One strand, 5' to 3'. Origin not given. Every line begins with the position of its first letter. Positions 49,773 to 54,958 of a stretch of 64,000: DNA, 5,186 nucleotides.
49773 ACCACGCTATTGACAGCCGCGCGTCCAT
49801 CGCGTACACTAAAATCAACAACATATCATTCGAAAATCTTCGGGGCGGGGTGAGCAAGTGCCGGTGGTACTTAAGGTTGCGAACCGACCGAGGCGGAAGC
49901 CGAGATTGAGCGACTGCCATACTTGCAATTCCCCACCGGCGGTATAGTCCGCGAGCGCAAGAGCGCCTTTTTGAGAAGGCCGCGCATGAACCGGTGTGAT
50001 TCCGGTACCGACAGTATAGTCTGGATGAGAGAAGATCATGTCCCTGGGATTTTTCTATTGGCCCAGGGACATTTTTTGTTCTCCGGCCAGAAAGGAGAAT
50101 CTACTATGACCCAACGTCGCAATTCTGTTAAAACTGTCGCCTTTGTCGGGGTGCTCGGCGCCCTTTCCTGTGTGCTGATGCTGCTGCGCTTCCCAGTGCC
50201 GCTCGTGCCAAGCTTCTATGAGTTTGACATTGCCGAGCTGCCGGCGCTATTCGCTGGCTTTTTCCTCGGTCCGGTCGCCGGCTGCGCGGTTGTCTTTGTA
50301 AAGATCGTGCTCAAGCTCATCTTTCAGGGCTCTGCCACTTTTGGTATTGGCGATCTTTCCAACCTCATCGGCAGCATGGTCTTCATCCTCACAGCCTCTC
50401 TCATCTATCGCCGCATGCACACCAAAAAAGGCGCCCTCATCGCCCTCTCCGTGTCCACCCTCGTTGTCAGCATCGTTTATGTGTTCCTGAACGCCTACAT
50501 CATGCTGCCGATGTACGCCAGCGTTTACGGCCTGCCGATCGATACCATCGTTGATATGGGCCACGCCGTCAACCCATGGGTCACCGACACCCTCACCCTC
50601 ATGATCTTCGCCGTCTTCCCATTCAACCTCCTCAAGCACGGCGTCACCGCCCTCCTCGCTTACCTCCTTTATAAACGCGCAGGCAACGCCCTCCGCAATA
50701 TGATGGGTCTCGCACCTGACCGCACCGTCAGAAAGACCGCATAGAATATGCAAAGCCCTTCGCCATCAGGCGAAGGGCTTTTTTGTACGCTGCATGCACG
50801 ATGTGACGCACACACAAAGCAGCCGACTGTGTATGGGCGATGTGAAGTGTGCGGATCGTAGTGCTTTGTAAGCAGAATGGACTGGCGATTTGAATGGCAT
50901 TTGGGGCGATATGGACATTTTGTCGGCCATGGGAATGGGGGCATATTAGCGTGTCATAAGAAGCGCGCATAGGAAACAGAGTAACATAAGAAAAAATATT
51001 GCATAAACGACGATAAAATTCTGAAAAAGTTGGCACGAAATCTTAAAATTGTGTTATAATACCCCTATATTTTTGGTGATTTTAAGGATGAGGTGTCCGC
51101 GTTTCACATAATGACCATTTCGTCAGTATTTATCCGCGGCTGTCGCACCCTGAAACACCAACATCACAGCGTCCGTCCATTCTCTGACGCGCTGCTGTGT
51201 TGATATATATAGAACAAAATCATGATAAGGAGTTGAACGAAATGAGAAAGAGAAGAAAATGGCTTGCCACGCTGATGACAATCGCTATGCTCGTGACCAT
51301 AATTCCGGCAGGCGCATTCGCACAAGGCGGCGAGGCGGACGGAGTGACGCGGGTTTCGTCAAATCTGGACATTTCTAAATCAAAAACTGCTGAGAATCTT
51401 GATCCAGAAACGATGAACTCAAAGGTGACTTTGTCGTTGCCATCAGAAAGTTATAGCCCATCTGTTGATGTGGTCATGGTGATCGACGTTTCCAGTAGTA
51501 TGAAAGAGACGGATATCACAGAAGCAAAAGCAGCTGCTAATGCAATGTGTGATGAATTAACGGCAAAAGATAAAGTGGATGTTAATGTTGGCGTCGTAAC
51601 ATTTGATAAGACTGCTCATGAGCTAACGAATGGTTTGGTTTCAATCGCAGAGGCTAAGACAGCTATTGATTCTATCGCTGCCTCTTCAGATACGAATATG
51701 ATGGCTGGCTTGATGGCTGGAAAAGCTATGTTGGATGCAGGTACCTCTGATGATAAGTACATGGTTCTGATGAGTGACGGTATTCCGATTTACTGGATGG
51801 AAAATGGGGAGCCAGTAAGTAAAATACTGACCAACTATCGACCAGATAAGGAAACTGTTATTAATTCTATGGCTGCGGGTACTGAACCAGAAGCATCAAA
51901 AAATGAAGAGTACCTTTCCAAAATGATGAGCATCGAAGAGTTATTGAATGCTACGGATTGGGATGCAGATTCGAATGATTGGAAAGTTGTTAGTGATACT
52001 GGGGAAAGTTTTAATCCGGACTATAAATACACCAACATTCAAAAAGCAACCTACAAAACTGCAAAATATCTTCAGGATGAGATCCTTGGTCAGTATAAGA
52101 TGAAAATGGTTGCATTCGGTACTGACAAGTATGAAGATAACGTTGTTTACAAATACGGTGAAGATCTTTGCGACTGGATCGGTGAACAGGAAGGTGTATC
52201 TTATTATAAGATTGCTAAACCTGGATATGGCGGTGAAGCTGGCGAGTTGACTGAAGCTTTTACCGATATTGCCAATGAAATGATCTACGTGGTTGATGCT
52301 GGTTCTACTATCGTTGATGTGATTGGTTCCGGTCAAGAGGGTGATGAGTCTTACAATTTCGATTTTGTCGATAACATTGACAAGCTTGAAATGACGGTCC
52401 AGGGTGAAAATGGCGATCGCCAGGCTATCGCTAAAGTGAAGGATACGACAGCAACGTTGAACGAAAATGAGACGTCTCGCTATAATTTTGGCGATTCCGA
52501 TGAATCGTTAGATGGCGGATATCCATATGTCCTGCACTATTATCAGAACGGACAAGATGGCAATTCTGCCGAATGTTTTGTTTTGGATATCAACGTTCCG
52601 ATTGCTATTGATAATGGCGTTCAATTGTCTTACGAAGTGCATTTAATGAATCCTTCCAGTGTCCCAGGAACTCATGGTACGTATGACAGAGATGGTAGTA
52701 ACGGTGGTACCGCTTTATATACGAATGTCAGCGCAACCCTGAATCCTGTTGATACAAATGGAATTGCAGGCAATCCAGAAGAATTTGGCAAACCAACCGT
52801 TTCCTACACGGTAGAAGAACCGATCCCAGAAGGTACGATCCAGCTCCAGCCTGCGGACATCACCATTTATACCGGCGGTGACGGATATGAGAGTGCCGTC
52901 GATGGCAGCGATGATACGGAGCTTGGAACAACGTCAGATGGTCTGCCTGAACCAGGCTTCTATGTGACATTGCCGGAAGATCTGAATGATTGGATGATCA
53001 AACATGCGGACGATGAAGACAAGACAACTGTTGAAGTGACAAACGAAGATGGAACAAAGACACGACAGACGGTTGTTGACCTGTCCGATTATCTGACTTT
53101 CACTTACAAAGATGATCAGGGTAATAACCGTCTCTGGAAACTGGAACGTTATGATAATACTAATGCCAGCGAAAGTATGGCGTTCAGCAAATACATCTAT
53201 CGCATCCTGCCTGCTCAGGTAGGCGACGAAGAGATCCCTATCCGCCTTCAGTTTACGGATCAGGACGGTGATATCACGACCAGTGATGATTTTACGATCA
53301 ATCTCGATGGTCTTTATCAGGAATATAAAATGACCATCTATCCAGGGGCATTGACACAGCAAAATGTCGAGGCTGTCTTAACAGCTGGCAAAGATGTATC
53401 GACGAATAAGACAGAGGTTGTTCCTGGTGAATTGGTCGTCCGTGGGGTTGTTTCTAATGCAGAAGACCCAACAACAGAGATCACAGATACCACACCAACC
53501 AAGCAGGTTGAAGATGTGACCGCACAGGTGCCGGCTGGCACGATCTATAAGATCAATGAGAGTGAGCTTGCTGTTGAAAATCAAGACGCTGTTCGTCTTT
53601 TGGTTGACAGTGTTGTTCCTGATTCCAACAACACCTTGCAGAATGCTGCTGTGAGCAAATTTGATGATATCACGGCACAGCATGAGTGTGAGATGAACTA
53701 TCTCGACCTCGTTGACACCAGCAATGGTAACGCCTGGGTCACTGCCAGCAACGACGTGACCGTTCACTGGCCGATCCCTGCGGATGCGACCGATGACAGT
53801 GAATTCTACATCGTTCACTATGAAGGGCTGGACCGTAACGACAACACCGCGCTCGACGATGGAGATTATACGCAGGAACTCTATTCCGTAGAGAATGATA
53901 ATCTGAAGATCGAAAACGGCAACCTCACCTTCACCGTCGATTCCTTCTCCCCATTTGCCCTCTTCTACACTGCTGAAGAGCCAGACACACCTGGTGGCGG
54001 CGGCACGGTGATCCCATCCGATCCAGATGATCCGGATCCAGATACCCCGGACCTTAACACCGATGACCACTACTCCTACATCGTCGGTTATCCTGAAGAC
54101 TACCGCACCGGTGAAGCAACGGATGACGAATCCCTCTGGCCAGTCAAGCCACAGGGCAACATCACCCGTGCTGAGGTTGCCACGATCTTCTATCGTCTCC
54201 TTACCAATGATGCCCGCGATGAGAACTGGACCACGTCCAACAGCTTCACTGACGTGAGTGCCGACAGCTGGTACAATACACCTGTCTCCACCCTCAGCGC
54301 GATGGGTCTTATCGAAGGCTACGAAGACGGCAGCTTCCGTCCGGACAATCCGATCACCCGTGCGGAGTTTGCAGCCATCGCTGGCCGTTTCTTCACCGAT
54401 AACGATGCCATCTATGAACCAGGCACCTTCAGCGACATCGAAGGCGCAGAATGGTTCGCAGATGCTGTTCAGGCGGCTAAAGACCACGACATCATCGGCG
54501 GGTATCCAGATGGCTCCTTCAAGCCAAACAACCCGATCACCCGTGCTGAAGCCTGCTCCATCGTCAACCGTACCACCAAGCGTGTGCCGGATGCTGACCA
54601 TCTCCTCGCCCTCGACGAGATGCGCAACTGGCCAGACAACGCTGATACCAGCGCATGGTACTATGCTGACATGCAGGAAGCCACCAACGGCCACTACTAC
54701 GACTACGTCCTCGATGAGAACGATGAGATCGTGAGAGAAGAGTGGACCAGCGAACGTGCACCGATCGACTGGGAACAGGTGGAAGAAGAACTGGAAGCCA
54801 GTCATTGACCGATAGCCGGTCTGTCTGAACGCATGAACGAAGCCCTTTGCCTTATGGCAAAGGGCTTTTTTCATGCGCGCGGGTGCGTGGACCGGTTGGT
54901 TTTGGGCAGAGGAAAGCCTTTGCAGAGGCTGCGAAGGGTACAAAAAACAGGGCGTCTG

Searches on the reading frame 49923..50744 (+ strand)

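Call 76: search_protein_families(library=pfam, proteins=[window:49923-50744:+], max_evalue=0.001)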
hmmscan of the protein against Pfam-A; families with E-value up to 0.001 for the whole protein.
window:49923-50744:+ (273 aa): 2 families
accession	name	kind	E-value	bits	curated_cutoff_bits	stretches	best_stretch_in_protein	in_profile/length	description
PF12822.12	ECF_trnsprt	-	7.4e-30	104.6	30.7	1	70-250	1-169/169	ECF transporter, substrate-specific component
PF07694.17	5TM-5TMR_LYT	-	3.1e-06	27.3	24.6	1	62-197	8-137/169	5TMR of 5TMR-LYT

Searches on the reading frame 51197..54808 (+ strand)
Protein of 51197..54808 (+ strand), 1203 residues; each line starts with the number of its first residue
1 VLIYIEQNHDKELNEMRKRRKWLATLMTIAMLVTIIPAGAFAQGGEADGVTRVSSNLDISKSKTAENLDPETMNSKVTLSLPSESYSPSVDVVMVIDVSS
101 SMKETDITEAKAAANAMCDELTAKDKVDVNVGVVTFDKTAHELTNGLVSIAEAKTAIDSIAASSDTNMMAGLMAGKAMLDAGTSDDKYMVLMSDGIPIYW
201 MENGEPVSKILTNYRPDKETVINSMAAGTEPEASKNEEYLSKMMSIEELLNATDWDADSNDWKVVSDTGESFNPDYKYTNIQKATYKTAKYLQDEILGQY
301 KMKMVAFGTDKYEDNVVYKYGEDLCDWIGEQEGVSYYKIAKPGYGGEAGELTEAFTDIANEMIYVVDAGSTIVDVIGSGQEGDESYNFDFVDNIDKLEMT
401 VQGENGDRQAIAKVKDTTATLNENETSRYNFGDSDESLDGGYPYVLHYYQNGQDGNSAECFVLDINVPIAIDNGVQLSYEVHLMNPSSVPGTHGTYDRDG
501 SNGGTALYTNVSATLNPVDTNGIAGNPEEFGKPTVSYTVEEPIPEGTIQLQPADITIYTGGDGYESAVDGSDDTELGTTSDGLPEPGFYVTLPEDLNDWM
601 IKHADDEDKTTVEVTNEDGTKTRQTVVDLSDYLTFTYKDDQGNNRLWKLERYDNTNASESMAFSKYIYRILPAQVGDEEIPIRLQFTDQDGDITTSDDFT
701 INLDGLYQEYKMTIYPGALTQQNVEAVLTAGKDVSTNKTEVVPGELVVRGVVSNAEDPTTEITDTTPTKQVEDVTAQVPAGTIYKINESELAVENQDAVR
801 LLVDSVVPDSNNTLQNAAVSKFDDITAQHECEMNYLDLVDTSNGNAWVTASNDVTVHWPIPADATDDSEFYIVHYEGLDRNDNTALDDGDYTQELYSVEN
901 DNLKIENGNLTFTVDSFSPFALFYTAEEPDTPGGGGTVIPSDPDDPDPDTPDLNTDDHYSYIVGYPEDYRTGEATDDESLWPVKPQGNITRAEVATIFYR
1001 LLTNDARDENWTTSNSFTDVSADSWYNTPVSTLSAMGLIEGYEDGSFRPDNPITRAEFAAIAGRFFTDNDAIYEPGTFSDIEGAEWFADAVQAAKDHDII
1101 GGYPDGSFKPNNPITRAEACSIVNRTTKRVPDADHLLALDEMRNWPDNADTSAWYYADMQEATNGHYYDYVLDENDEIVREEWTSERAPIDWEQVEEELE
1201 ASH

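Call 76: search_protein_families(library=pfam, proteins=[window:51197-54808:+], max_evalue=0.001)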
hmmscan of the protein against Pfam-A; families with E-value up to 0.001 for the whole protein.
window:51197-54808:+ (1203 aa): 3 families
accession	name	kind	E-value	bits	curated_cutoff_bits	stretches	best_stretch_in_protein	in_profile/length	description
PF00395.25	SLH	-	7.4e-36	122.3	20.8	2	1016-1059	1-44/44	S-layer homology domain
PF00092.34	VWA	-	4.7e-11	43.7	23.8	1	91-256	1-166/174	von Willebrand factor type A domain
PF13519.12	VWA_2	-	2.8e-10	41.2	27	1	92-195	1-106/107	von Willebrand factor type A domain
